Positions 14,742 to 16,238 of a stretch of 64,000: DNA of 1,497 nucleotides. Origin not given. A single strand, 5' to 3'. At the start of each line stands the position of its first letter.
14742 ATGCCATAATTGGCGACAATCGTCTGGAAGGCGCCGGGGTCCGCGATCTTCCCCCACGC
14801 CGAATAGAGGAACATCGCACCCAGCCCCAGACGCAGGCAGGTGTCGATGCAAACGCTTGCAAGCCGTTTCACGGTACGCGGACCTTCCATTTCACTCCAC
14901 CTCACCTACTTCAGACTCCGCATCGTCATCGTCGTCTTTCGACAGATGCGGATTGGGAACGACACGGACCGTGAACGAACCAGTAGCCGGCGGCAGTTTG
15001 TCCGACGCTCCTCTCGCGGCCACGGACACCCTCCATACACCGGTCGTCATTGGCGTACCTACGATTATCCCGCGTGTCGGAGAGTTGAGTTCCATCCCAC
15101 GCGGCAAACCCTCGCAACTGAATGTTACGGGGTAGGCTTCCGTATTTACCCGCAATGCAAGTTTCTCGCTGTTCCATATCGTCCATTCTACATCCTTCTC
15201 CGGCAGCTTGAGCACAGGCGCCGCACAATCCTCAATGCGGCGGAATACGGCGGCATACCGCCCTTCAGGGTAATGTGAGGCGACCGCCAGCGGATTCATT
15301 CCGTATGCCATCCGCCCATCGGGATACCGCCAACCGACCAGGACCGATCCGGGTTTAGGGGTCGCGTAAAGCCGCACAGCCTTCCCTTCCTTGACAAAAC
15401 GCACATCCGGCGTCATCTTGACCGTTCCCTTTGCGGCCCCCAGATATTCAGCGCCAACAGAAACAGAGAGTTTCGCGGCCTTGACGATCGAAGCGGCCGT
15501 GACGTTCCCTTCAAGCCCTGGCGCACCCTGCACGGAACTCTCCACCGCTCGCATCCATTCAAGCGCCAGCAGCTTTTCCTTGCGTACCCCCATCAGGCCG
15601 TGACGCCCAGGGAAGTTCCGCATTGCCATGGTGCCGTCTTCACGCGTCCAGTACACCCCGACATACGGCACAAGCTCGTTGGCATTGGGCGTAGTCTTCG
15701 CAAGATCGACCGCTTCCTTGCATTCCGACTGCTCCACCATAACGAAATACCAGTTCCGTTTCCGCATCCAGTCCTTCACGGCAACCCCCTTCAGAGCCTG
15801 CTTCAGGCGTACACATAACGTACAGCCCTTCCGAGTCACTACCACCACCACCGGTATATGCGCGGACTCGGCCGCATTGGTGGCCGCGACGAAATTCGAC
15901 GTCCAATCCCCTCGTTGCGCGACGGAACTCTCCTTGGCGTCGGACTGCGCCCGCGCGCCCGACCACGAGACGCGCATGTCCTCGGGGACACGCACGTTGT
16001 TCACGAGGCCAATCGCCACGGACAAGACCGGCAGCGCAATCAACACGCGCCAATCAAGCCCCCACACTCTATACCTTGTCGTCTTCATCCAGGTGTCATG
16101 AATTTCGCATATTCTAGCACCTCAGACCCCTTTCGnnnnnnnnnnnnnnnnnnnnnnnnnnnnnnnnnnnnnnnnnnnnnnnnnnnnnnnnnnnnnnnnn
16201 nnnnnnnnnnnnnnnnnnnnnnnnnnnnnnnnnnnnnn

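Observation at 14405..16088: Translationally coupled MauE/DoxX membrane protein + anchored thioredoxin-fold (CxxC) Ig-domain protein: candidate non-Dsb oxidative-folding pair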

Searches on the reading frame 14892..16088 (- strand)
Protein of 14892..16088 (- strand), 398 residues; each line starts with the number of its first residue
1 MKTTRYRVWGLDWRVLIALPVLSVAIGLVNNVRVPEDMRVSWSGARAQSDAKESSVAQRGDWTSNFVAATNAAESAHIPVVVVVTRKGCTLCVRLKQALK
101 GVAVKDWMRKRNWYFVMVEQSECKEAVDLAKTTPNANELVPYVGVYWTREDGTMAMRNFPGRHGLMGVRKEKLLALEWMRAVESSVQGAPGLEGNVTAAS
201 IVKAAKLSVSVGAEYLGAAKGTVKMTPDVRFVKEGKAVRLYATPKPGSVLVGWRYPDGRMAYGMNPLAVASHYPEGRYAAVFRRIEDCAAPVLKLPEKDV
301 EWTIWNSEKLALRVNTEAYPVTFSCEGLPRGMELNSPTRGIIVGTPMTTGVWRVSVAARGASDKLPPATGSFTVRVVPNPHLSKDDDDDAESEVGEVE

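Call 3: search_protein_families(library=pfam, proteins=[window:14892-16088:-], max_evalue=0.1)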
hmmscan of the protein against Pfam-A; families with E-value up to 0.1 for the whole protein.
window:14892-16088:- (398 aa): 5 families
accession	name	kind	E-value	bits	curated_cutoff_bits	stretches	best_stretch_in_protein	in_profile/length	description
PF05345.18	He_PIG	-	0.00023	22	24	1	318-376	36-95/96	Putative Ig domain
PF18998.6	Flg_new_2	-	0.001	19.5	23.6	1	218-258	8-45/73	Divergent InlB B-repeat domain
PF05768.20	Glrx-like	-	0.016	15.9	26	1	81-107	2-28/77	Glutaredoxin-like domain (DUF836)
PF13098.12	Thioredoxin_2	-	0.02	15.7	27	1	75-148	3-76/104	Thioredoxin-like domain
PF13899.12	Thioredoxin_7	-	0.039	14.5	27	1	61-109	1-50/83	Thioredoxin-like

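Call 5: search_protein_families(library=ncbifam, proteins=[window:14892-16088:-], max_evalue=0.1)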
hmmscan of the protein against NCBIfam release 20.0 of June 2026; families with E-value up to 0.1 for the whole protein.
window:14892-16088:- (398 aa): 3 families
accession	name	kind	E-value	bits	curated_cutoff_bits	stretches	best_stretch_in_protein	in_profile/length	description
NF005713.0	PRK07525.1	subfamily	0.016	13.6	620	1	53-87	70-104/592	sulfoacetaldehyde acetyltransferase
NF005860.0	PRK07789.1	equivalog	0.018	13.4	881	1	86-223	183-319/615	acetolactate synthase large subunit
TIGR02190.1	GlrX-dom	hypoth_equivalog_domain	0.026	14.5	99.3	1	80-101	9-30/79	glutaredoxin-family domain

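Call 6: find_homologous_proteins(query=window:14892-16088:-)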
Query window:14892-16088:- (398 aa): 67 proteins with E <= 0.001 among 8000 candidates.
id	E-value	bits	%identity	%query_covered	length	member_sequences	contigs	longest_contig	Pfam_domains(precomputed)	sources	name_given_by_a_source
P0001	9.2e-266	899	100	100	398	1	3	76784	-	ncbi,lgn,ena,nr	ncbi:MAG: hypothetical protein IKO72_16270 [Kiritimatiellae bacterium]|nr:hypothetical protein [Kiri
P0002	1.2e-196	672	74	100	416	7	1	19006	PF05345.19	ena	-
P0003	1.9e-176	605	68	99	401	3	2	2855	-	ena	-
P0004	1.0e-161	557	63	100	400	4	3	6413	PF05345.19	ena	-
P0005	9.5e-145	501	60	93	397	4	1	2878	-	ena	-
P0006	3.0e-143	496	57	93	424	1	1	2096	-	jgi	-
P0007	9.8e-142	491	58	93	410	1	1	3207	-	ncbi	-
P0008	1.4e-140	487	58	93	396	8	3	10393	-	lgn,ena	-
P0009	1.5e-140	487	58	93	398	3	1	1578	-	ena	-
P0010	1.7e-140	487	59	96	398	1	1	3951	-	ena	-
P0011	9.6e-140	484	58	93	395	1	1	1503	-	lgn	-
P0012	2.1e-139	483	57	94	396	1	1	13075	PF13098.14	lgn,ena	-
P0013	2.5e-139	483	58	97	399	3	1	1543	-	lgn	-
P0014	4.1e-139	482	56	94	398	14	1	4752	-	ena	-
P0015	7.1e-139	481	58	93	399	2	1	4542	-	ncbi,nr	ncbi:MAG: hypothetical protein J6V72_07465 [Kiritimatiellae bacterium]|nr:hypothetical protein [Kiri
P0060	1.5e-65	240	45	71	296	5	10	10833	-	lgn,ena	-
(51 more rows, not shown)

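Call 8: find_encoding_contigs(protein=P0002, flank=6000, max_places=3)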
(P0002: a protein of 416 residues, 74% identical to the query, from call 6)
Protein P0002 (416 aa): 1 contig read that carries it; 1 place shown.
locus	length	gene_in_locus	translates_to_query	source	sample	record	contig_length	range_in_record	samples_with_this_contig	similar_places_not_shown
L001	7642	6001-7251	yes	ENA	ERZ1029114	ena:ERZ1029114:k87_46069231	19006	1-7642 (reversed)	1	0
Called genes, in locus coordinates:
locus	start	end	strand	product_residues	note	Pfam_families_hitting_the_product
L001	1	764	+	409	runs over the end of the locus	PF00535:Glycos_transf_2, PF10111:Glyco_tranf_2_2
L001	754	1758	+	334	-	PF17101:Stealth_CR1 (faint), PF11380:Stealth_CR2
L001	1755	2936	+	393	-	PF04230:PS_pyruv_trans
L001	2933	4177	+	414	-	PF04464:Glyphos_transf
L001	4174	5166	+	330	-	PF11380:Stealth_CR2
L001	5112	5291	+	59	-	-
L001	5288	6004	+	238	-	PF01128:IspD, PF12804:NTP_transf_3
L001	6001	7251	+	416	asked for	PF05345:He_PIG (weak)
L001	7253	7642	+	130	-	?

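Call 9: find_encoding_contigs(protein=P0012, flank=6000, max_places=3)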
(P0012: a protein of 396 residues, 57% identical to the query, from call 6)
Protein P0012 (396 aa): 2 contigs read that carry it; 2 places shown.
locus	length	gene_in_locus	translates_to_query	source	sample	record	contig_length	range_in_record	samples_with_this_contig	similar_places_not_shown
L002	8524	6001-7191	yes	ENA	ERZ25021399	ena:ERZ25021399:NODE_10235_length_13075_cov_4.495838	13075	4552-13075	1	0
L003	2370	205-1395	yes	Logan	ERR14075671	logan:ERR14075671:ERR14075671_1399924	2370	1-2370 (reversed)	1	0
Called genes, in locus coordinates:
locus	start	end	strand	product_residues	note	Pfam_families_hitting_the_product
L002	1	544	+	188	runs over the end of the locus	-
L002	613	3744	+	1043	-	PF13181:TPR_8 (faint), PF13428:TPR_14 (faint), PF12895:ANAPC3 (weak), PF13371:TPR_9 (faint), PF13424:TPR_12 (faint), PF13431:TPR_17 (faint), PF00515:TPR_1 (weak), PF07719:TPR_2 (weak), +5 more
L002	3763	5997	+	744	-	PF09371:Tex_N, PF22706:Tex_central_region, PF14639:YqgF, PF16921:Tex_YqgF, PF12836:HHH_3, PF17674:HHH_9, PF00575:S1, PF23459:S1_RRP5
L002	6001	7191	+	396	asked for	PF13098:Thioredoxin_2 (faint)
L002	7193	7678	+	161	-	PF07291:MauE, PF07681:DoxX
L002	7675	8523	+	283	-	?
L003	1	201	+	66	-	?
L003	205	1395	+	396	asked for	PF13098:Thioredoxin_2 (faint)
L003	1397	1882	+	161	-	PF07291:MauE, PF07681:DoxX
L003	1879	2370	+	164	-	?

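Call 10: find_encoding_contigs(protein=P0060, flank=6000, max_places=4)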
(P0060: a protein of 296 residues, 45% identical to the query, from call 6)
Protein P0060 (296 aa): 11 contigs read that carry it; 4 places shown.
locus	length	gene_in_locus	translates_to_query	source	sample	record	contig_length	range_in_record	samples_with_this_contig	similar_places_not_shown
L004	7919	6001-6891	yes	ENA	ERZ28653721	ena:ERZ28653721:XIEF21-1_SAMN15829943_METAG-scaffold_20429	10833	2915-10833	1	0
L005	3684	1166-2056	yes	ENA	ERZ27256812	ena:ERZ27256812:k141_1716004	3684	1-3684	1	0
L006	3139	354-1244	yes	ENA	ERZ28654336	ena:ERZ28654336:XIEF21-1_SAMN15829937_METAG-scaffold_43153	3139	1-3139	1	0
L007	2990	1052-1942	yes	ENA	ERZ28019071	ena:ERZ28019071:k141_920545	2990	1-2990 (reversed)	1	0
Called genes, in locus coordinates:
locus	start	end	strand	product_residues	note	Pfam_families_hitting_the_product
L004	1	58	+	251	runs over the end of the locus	-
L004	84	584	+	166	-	PF07589:PEP_exosort_dom (weak)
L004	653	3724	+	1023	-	-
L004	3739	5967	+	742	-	PF09371:Tex_N, PF22706:Tex_central_region, PF14639:YqgF, PF16921:Tex_YqgF, PF12836:HHH_3, PF17674:HHH_9, PF00575:S1, PF23459:S1_RRP5 (weak)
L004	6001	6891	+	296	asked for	-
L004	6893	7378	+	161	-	PF07291:MauE, PF07681:DoxX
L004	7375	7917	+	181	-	?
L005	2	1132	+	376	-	?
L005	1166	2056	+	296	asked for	-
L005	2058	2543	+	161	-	PF07291:MauE, PF07681:DoxX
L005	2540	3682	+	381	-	?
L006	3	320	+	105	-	?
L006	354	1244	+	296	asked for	-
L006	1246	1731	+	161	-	PF07291:MauE, PF07681:DoxX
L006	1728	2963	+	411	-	-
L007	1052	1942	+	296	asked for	-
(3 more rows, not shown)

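Call 16: predict_structure(alignment_id=A1)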
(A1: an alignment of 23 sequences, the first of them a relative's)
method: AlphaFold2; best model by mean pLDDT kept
length: 398 residues; sequences in the alignment: 23
mean_pLDDT: 85.2   pTM: 0.70
mean pLDDT of the five models: 85.2, 84.3, 83.2, 83.0, 83.0
residues with pLDDT >= 90: 273; 70-90: 65; 50-70: 28; < 50: 32
segments of 3 or more residues with pLDDT < 50: 1-3, 42-54, 383-398
pLDDT, mean of each block of 10 residues (from residue 1): 51 67 75 61 41 64 93 93 90 93 94 94 89 82 93 91 93 95 91 84 94 95 96 94 96 95 93 95 95 92 92 94 96 94 94 96 93 92 42 28
secondary structure, 60 per line:
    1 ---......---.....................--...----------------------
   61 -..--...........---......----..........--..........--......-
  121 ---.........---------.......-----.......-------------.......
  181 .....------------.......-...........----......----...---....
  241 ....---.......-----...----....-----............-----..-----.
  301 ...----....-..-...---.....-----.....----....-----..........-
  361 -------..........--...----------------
elements in order: H4-9 H13-33 H66-76 E80-85 H90-99 H102-111 E114-119 H124-132 E142-148 E154-160 H174-185 H198-204 E206-216 E221-226 E231-233 E237-244 E248-254 E260-262 E267-270 E276-284 E300-303 E308-311 E322-326 E332-336 E341-344 E350-359 E368-377

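Call 20: fold_search(model_id=the predicted structure, library=pdb)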
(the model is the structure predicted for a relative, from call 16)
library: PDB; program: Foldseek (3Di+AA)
matches with E <= 10: 1791; with E <= 0.001: 270
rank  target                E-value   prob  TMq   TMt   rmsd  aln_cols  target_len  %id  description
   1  4m02                  2.2e-09  1.00  0.20  0.46  13.5       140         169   19  Middle fragment(residues 494-663) of the binding region of SraP (released 2014-06-18)
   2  4m03                  4.8e-09  1.00  0.20  0.46  15.3       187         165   14  C-terminal fragment(residues 576-751) of binding region of SraP (released 2014-06-18)
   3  4m00_A                1.2e-08  1.00  0.21  0.17  16.2       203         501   15  Crystal structure of the ligand binding region of staphylococcal adhesion SraP (released 2014-06-18)
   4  4nzj                  8.1e-07  1.00  0.20  0.17   1.6        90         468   24  Crystal structure of a putative alpha-galactosidase (BF1418) from Bacteroides fragilis NCTC 9343 at 1.57 A resolution (released 2013-12-25)
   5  4ogz_A                1.5e-06  1.00  0.20  0.18   1.7        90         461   23  Crystal structure of a putative alpha-galactosidase/melibiase (BF4189) from Bacteroides fragilis NCTC 9343 at 2.00 A r (released 2014-02-05)
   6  9fly_A                3.0e-06  1.00  0.18  0.09  24.6       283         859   10  CryoEM structure of the base (4151-5009) in the grappling hook protein A (GhpA) in the bacterium Aureispira sp. CCB-QB (released 2024-10-16)
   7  4ogz_B                3.2e-06  1.00  0.20  0.17   1.7        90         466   23  Crystal structure of a putative alpha-galactosidase/melibiase (BF4189) from Bacteroides fragilis NCTC 9343 at 2.00 A r (released 2014-02-05)
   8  4aq1_A                3.2e-06  0.99  0.16  0.10  20.0       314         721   11  Structure of the SbsB S-layer protein of Geobacillus stearothermophilus PV72p2 in complex with nanobody KB6 (released 2012-06-13)
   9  9ijj_4J               3.8e-06  0.99  0.16  0.09  23.6       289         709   13  In situ structure of the central apparatus in mouse sperm axoneme. (released 2025-06-04)
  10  5k70_C                4.8e-06  1.00  0.20  0.21  12.4       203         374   12  Sidekick-2 immunoglobulin domains 1-4 H18R/N22S mutant (released 2016-09-28)
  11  5k6y_A                6.9e-06  1.00  0.21  0.22  13.5       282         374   10  Sidekick-2 immunoglobulin domains 1-4, crystal form 2 (released 2016-09-28)
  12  5k6x_B                7.3e-06  1.00  0.20  0.21  12.0       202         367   12  Sidekick-2 immunoglobulin domains 1-4, crystal form 1 (released 2016-09-28)
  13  8umz_A                7.8e-06  1.00  0.20  0.34  18.4       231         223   12  Crystal Structure of Engineered Mouse Protocadherin-15 EC4-EC7 Connection (released 2024-11-13)
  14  9ijj_4I               7.8e-06  0.99  0.18  0.03  19.3       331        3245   10  In situ structure of the central apparatus in mouse sperm axoneme. (released 2025-06-04)
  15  1f97                  8.3e-06  1.00  0.20  0.36  15.0       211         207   12  SOLUBLE PART OF THE JUNCTION ADHESION MOLECULE FROM MOUSE (released 2001-01-10)
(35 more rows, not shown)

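Call 47: search_protein_families(library=pfam, proteins=[L006:1728-2963:+], max_evalue=0.01)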
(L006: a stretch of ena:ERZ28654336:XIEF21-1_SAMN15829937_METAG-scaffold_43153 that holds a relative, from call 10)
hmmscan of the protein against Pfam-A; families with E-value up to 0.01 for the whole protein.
L006:1728-2963:+ (411 aa): 0 families

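Call 49: find_related_loci(query=A1, collection=genome_contigs, flank=3000)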
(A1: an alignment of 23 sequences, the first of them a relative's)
Query A1 (398 aa) in genome_contigs; peptide patterns used: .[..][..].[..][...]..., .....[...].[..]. (x = any residue, [..] = any of these).
85 stretches matched a pattern; 4 encode a relative of the query (tblastn E <= 1e-3); 4 distinct loci.
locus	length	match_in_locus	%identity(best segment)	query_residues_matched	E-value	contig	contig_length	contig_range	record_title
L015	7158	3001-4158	54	10-393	3e-135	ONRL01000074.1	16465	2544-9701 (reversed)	uncultured Lentisphaerae bacterium isolate RUG572 genome assembly, contig: scaffold_4937, whole genome shotgun sequence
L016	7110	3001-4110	57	11-378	5e-133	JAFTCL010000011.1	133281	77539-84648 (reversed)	MAG: Kiritimatiellae bacterium isolate RGIG3692 Goat_Rumen.Co__c407354, whole genome shotgun sequence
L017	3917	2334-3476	57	7-382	1e-133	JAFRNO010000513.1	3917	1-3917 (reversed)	MAG: Kiritimatiellae bacterium isolate RGIG2632 Goat_Omasum-1__c531708, whole genome shotgun sequence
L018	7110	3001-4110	57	11-378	1e-134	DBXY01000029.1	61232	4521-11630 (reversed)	MAG TPA_asm: Verrucomicrobia bacterium UBA1200 UBA1200_contig_33488, whole genome shotgun sequence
